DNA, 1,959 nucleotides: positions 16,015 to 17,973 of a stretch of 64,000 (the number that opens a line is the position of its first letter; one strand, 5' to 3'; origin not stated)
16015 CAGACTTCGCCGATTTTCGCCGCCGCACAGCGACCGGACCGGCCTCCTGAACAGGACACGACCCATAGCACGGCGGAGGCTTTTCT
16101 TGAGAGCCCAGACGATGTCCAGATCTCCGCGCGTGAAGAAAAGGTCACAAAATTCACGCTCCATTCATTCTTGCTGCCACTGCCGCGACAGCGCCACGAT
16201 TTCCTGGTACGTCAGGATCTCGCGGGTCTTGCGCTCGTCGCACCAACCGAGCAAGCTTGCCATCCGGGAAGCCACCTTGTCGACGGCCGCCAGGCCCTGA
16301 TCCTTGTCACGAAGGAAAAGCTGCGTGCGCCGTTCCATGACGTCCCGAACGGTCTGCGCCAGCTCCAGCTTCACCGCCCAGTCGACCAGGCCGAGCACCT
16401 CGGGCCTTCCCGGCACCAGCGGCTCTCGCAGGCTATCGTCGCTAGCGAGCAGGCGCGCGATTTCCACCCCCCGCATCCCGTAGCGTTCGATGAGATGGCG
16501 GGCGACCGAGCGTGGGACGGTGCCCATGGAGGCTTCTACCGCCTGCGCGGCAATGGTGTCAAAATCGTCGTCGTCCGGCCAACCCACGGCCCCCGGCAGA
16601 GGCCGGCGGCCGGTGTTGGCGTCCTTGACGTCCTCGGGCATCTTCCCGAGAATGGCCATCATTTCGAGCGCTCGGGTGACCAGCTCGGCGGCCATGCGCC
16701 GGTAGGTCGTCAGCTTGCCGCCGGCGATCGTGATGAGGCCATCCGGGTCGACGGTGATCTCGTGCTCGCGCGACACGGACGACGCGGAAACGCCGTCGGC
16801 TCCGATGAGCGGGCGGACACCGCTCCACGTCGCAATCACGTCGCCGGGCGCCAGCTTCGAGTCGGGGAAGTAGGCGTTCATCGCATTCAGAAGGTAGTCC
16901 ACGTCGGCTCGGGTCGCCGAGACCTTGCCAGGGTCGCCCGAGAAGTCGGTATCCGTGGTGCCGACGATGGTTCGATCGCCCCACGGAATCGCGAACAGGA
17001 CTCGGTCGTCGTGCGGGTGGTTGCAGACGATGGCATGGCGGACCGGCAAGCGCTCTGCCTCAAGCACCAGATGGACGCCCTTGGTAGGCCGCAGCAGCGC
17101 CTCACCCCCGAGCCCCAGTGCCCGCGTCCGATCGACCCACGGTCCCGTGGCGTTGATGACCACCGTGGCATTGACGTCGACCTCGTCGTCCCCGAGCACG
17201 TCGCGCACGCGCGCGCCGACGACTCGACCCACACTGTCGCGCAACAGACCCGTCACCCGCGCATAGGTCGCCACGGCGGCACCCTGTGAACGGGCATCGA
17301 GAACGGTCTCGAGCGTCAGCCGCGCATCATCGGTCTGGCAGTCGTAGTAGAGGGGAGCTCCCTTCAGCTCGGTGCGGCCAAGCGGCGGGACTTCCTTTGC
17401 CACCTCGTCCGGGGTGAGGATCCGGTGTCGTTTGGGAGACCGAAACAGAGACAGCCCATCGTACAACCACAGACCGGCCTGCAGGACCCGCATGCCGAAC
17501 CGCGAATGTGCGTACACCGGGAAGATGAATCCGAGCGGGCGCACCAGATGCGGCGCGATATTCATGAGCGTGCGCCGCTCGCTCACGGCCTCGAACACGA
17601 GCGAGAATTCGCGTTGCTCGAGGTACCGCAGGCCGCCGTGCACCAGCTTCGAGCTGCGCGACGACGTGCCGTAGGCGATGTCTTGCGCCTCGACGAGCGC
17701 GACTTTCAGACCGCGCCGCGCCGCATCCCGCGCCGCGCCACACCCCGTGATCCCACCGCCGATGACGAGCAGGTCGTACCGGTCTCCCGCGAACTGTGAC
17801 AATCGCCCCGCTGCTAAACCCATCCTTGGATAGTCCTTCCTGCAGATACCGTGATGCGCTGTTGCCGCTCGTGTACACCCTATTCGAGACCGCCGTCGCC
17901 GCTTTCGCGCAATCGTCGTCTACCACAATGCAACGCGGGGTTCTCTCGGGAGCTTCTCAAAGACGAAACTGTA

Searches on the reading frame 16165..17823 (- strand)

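Call 3: search_protein_families(library=pfam, proteins=[window:16165-17823:-])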
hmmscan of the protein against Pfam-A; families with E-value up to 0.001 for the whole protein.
window:16165-17823:- (552 aa): 8 families
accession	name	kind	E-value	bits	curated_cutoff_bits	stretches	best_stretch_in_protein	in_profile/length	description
PF01266.30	DAO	-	2.3e-59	202.2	27.9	1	17-366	1-332/353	FAD dependent oxidoreductase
PF16901.10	DAO_C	-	2.1e-22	79.8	31.4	1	404-532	3-126/126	C-terminal domain of alpha-glycerophosphate oxidase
PF12831.13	FAD_oxidored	-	7.4e-09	35.8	27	1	17-57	1-41/416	FAD dependent oxidoreductase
PF01494.25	FAD_binding_3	-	1.6e-06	28.1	22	1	16-297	2-239/349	FAD binding domain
PF07992.20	Pyr_redox_2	-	4.7e-06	26.7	26.1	1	16-78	1-58/291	Pyridine nucleotide-disulphide oxidoreductase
PF01134.28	GIDA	-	1.3e-05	24.9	22.1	1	17-45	1-29/391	Glucose inhibited division protein A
PF00890.30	FAD_binding_2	-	1.7e-05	24.7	20.4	1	17-57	1-41/414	FAD binding domain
PF13450.12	NAD_binding_8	-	2.4e-05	25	21.9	1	20-54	1-35/68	NAD(P)-binding Rossmann-like domain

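Call 4: search_protein_families(library=ncbifam, proteins=[window:16165-17823:-])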
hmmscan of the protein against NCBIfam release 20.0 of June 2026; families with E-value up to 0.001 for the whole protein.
window:16165-17823:- (552 aa): 44 families (the best 25 are shown)
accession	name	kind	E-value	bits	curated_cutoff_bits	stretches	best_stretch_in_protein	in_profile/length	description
NF033461.1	glycerol3P_ox_1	equivalog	3.2e-114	382.4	840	2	8-346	11-355/607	type 1 glycerol-3-phosphate oxidase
NF008899.0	PRK12266.1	equivalog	5.2e-109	365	360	1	14-517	5-495/508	glycerol-3-phosphate dehydrogenase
NF009906.0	PRK13369.1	equivalog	3.7e-103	345.7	352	1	15-516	6-493/502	glycerol-3-phosphate dehydrogenase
TIGR03377.1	glycerol3P_GlpA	equivalog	2.9e-57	194.4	552.8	1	18-451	2-408/530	anaerobic glycerol-3-phosphate dehydrogenase subunit GlpA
NF008313.0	PRK11101.1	equivalog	1.1e-46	159.6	425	1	16-453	9-420/548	anaerobic glycerol-3-phosphate dehydrogenase subunit A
TIGR02352.1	thiamin_ThiO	equivalog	1.2e-10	41.1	250.8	2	201-339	179-305/351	glycine oxidase ThiO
TIGR02032.1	GG-red-SF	subfamily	1.3e-08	34.9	158.8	1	16-49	1-34/297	geranylgeranyl reductase family protein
NF033460.1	glycerol3P_ox_II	equivalog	1.4e-08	34.3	460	1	16-65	2-52/361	type 2 glycerol-3-phosphate oxidase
NF041160.1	DGGPL_Thplmales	equivalog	2.5e-08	33.3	780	1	15-47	3-35/396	digeranylgeranylglycerophospholipid reductase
NF050086.1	pipecolate_AmaA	exception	2.9e-08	32.8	600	1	15-66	25-76/425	L-pipecolate oxidase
NF053717.1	VnlPnlRedVprA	equivalog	3.5e-08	32.7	600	0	14-48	5-39/481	vinyl phenol reductase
NF041385.1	Dggglyphlred_Halo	equivalog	4.6e-07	28.7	700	0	174-240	102-162/405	digeranylgeranylglycerophospholipid reductase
NF041080.1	DGGGPL_reductase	equivalog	8.6e-07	28.2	580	0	15-48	1-34/447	digeranylgeranylglycerophospholipid reductase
NF002480.1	PRK01747.1-1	equivalog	9.8e-07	27.5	540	1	15-86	248-320/645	bifunctional tRNA (5-methylaminomethyl-2-thiouridine)(34)-methyltransferase MnmC2/FAD-dependent 5-carboxymethylaminomethyl-2-thiouridine(34)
TIGR03364.1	HpnW_proposed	hypoth_equivalog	1.4e-06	27.6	285.1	1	16-56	1-41/365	TIGR03364 family FAD-dependent oxidoreductase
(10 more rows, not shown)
